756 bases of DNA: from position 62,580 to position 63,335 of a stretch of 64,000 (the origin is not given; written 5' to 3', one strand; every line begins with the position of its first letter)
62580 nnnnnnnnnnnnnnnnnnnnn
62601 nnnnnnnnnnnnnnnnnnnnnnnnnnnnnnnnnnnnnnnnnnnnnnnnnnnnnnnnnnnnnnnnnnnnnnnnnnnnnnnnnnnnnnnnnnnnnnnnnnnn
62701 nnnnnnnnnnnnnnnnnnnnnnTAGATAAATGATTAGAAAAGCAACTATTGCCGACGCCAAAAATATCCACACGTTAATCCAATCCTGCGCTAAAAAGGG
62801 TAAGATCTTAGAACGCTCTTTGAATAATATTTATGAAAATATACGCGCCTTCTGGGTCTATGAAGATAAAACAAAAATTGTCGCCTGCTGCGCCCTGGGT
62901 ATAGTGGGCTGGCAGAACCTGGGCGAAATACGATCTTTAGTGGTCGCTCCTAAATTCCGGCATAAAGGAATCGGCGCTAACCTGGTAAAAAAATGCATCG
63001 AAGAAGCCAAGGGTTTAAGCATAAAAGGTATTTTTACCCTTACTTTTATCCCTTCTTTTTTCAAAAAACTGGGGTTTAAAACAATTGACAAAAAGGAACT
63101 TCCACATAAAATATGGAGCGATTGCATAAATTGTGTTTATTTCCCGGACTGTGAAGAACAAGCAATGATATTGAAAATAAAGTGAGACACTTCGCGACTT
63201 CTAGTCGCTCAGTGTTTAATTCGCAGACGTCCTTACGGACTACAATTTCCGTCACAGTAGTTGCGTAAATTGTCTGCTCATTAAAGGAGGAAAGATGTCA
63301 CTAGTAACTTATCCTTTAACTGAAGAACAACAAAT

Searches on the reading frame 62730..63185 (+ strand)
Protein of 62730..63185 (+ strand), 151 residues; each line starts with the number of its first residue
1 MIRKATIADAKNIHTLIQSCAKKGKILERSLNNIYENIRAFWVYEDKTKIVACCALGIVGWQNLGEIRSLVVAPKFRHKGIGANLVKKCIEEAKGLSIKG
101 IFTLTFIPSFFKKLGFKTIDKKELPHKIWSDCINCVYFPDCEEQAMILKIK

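Call 90: find_encoding_contigs(protein=window:62730-63185:+, flank=10000, max_places=1)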
Protein window:62730-63185:+ (151 aa): 1 contig read that carries it; 1 place shown.
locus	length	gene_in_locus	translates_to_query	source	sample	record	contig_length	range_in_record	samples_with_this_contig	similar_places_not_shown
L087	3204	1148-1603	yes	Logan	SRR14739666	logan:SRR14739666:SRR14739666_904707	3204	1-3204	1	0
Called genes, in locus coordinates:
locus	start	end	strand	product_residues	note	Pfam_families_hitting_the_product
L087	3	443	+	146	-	?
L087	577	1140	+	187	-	PF13505:OMP_b-brl (weak), PF09411:PagL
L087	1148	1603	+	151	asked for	PF13673:Acetyltransf_10, PF00583:Acetyltransf_1, PF13508:Acetyltransf_7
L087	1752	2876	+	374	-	PF02771:Acyl-CoA_dh_N, PF02770:Acyl-CoA_dh_M, PF00441:Acyl-CoA_dh_1, PF22924:ACOX_C_alpha1 (faint), PF08028:Acyl-CoA_dh_2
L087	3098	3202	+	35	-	?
